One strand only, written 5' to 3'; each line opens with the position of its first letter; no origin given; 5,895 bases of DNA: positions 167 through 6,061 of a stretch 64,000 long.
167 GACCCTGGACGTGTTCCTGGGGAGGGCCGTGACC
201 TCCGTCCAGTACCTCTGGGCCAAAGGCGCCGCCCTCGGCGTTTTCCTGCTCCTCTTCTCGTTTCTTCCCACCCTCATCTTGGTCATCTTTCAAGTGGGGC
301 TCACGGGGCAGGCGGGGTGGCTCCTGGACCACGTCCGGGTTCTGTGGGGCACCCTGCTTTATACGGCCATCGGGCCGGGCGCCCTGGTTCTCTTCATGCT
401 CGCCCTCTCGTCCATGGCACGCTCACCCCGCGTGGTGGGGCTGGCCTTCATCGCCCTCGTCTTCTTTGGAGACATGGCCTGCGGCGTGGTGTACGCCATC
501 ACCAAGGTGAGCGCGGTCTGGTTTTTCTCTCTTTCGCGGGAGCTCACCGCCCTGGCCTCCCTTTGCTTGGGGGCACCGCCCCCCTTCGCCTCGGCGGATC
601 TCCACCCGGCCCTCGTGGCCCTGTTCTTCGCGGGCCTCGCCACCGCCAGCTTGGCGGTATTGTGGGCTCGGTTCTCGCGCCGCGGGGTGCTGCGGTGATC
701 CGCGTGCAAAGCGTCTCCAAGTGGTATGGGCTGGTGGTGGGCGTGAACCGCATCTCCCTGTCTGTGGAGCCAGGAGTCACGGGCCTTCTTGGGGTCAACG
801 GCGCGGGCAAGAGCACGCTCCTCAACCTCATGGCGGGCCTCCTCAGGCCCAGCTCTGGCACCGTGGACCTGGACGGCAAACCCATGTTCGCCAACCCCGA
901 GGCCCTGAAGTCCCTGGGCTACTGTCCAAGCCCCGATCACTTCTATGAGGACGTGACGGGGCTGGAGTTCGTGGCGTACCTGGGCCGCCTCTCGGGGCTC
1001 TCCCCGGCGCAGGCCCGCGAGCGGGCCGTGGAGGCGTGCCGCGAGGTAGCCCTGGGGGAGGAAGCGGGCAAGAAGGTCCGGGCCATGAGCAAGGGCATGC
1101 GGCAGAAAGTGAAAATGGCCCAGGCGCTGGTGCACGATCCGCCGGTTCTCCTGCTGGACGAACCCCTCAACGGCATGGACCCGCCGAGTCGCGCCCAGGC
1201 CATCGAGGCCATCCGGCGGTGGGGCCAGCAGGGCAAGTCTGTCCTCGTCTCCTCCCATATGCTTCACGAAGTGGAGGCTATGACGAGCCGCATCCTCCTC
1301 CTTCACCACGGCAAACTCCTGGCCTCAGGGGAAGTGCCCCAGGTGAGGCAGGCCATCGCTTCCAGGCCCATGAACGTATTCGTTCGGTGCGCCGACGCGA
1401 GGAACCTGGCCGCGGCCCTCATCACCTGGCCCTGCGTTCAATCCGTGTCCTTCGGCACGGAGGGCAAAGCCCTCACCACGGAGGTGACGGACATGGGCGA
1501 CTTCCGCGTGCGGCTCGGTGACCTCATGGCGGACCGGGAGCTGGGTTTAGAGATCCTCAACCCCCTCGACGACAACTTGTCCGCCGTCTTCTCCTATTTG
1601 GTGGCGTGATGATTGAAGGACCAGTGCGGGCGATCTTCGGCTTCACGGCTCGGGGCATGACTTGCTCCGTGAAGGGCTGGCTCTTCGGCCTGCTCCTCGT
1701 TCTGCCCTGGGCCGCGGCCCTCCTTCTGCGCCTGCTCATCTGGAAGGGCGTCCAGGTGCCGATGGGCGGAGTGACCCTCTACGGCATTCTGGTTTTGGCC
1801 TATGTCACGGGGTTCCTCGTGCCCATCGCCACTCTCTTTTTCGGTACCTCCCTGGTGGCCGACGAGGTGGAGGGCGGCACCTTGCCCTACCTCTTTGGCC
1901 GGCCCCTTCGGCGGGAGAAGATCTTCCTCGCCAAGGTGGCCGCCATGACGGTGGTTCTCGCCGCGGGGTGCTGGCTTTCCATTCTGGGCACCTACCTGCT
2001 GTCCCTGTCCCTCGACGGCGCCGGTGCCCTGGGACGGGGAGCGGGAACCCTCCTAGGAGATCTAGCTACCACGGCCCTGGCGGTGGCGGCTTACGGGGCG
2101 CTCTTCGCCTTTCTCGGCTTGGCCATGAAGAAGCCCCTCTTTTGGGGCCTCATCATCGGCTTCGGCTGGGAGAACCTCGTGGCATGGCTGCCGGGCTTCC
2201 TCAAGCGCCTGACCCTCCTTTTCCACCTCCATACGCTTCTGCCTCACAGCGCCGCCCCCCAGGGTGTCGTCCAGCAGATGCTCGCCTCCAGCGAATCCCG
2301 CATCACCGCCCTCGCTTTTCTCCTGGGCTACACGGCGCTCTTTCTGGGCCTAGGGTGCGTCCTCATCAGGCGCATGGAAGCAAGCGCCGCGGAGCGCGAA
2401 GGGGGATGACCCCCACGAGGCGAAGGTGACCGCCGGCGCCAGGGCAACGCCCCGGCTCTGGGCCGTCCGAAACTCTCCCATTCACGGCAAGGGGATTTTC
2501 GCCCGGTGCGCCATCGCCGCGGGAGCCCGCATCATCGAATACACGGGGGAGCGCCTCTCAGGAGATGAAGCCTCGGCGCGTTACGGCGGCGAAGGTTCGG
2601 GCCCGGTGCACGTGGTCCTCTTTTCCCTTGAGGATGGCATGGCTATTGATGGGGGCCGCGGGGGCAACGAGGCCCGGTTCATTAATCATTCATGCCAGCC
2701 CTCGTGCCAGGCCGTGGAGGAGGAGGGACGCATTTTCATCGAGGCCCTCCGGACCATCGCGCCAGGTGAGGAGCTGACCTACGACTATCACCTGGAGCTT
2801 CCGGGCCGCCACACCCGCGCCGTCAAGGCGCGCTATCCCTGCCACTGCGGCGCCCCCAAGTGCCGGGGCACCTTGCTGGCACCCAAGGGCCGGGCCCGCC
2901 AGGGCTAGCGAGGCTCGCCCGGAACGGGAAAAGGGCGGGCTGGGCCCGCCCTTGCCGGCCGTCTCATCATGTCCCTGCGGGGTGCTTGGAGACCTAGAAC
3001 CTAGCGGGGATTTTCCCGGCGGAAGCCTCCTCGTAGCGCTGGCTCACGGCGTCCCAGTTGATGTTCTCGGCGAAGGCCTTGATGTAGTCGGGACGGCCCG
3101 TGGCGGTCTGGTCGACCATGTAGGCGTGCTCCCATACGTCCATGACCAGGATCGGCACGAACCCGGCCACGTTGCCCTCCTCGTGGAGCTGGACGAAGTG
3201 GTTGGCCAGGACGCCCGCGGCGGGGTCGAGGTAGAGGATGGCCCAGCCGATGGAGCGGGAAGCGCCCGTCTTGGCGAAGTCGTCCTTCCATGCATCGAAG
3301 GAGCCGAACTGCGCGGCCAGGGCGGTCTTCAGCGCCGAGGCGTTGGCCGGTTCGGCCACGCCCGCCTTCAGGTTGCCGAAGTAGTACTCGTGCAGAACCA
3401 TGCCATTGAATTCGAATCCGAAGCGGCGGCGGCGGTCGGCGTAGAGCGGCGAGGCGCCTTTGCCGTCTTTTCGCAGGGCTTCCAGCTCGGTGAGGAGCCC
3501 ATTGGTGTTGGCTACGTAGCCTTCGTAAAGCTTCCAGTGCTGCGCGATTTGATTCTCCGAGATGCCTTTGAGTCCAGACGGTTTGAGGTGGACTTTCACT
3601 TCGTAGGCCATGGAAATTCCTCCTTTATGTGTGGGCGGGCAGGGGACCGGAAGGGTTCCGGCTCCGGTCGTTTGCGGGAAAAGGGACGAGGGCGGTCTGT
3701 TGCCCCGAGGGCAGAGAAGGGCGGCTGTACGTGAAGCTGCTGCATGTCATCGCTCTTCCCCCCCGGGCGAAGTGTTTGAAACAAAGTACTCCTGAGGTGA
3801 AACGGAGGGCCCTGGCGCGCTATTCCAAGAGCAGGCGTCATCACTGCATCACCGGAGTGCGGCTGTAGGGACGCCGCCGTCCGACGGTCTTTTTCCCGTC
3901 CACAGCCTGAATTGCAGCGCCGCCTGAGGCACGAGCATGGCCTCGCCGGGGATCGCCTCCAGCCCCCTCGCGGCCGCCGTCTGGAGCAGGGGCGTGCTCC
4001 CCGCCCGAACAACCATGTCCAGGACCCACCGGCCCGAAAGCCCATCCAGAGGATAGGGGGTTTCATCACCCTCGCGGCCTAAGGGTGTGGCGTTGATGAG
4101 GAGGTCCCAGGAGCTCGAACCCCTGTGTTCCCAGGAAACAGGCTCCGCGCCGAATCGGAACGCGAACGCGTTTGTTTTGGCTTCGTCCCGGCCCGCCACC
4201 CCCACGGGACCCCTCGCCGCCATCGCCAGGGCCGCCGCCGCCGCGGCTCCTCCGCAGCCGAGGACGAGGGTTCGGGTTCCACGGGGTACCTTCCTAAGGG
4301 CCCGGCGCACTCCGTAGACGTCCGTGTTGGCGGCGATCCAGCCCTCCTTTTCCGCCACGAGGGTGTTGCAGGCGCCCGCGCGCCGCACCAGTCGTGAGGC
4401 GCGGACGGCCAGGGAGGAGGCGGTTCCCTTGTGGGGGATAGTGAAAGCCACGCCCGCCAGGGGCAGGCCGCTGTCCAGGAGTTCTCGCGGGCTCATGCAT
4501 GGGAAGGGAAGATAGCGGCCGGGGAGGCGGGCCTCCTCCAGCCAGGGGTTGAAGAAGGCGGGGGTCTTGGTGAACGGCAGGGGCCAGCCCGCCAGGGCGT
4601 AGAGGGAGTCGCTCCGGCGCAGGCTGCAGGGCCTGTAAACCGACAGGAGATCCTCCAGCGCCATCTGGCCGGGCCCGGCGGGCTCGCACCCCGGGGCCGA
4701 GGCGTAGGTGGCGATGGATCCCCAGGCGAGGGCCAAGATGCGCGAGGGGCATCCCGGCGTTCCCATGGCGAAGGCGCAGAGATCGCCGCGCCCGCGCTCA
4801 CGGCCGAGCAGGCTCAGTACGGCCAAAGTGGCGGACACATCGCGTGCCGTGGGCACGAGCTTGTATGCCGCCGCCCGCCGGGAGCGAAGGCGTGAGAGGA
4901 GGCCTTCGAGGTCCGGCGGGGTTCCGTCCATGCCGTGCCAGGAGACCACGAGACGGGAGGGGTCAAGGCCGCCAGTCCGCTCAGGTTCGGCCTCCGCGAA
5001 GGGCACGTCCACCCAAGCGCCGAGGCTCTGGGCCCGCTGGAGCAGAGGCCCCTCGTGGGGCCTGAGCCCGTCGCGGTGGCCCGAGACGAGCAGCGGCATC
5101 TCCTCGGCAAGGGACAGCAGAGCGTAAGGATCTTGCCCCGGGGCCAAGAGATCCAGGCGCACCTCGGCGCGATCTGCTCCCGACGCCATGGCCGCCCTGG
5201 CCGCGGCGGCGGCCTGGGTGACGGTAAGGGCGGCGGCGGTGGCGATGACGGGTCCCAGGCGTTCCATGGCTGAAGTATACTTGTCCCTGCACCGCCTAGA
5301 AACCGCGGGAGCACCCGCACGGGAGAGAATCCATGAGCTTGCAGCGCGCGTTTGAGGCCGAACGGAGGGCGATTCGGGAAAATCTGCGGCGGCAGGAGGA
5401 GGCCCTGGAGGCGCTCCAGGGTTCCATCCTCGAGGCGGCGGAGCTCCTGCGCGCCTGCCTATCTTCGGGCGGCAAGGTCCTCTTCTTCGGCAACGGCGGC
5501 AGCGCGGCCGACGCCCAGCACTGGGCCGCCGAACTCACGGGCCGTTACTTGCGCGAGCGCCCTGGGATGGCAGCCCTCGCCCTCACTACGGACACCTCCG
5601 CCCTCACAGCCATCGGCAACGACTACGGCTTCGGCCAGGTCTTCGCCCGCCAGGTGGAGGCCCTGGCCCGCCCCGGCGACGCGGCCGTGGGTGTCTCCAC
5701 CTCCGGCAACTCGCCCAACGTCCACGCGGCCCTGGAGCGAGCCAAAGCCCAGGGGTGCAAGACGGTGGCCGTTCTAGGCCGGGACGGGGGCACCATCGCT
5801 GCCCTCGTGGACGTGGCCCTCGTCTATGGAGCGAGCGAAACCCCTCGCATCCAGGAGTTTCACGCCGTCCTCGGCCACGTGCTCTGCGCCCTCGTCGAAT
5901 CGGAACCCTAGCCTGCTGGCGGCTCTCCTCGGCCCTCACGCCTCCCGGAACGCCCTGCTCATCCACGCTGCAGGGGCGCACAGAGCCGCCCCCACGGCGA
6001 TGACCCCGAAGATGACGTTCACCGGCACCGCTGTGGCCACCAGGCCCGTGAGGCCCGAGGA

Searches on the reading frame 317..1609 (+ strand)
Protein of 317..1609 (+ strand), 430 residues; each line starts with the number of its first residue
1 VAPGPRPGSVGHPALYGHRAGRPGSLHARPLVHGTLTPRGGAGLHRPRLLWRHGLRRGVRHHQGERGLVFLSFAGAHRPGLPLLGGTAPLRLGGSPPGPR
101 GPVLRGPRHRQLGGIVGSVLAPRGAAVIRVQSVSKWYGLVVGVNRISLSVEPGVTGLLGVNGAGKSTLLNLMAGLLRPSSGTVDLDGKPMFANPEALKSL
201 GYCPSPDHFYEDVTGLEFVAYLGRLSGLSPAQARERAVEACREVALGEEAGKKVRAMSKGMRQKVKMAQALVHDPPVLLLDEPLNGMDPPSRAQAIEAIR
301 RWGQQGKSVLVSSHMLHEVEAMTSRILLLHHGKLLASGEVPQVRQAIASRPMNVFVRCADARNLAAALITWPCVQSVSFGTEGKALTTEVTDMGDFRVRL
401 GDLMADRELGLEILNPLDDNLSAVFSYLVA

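Call 27: search_protein_families(library=pfam, proteins=[window:317-1609:+], max_evalue=0.00001)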
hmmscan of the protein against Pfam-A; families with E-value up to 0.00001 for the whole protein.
window:317-1609:+ (430 aa): 2 families
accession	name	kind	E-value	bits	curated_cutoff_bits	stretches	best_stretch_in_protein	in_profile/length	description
PF00005.33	ABC_tran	-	1.5e-27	97.3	25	1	144-285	2-137/137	ABC transporter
PF13304.12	AAA_21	-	4.3e-08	34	27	0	255-302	236-282/304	AAA domain, putative AbiEii toxin, Type IV TA system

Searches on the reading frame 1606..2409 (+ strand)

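Call 27: search_protein_families(library=pfam, proteins=[window:1606-2409:+], max_evalue=0.00001)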
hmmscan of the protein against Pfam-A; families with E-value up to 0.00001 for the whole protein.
window:1606-2409:+ (267 aa): 2 families
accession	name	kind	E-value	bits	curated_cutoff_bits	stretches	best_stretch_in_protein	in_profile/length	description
PF12679.13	ABC2_membrane_2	-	1.5e-10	41.2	27.2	1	66-258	72-282/283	ABC-2 family transporter protein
PF12730.13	ABC2_membrane_4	-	5e-08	33.6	27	1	30-183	22-170/179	ABC-2 family transporter protein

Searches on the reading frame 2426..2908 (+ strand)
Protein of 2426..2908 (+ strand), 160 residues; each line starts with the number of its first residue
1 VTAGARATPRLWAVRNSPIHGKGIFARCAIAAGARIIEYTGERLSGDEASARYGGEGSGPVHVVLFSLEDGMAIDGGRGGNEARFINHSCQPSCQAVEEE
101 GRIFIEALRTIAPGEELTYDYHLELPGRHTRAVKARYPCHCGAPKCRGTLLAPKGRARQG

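Call 27: search_protein_families(library=pfam, proteins=[window:2426-2908:+], max_evalue=0.00001)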
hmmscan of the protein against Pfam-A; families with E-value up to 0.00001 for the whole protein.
window:2426-2908:+ (160 aa): 1 family
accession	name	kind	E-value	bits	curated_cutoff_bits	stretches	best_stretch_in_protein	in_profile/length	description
PF00856.33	SET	-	3.8e-23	82.4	22.4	1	21-121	1-104/105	SET domain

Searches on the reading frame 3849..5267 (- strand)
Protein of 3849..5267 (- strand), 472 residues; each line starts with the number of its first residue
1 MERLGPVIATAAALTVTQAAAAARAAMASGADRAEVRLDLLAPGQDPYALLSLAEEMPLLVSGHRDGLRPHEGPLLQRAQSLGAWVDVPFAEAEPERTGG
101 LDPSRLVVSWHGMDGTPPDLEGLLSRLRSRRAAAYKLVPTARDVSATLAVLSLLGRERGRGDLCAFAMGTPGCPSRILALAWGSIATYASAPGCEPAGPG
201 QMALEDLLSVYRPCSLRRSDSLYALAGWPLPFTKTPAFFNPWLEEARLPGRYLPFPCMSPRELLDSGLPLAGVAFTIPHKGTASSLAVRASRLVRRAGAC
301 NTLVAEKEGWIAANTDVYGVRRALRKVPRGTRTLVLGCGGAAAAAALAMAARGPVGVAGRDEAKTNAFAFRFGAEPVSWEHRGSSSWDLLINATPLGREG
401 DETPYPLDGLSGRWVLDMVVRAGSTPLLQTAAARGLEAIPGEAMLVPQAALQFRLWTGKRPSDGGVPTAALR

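Call 27: search_protein_families(library=pfam, proteins=[window:3849-5267:-], max_evalue=0.00001)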
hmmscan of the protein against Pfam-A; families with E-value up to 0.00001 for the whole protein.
window:3849-5267:- (472 aa): 3 families
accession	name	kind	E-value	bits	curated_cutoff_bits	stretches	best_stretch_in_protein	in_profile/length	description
PF01487.21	DHquinase_I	-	1.4e-16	61.7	22.2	1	15-211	8-230/230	Type I 3-dehydroquinase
PF08501.16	Shikimate_dh_N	-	3.6e-07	30.8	27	1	226-303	2-83/83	Shikimate dehydrogenase substrate binding domain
PF18317.6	SDH_C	-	5.2e-07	29.7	25.8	1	444-462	4-22/31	Shikimate 5'-dehydrogenase C-terminal domain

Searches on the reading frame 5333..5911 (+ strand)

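Call 27: search_protein_families(library=pfam, proteins=[window:5333-5911:+], max_evalue=0.00001)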
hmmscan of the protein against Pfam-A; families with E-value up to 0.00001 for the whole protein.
window:5333-5911:+ (192 aa): 2 families
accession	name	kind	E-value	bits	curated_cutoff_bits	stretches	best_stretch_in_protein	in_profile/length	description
PF13580.11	SIS_2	-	5.1e-28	98.3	27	1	19-149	8-138/138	SIS domain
PF01380.27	SIS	-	9.4e-06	25.9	25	0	108-168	47-107/131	SIS domain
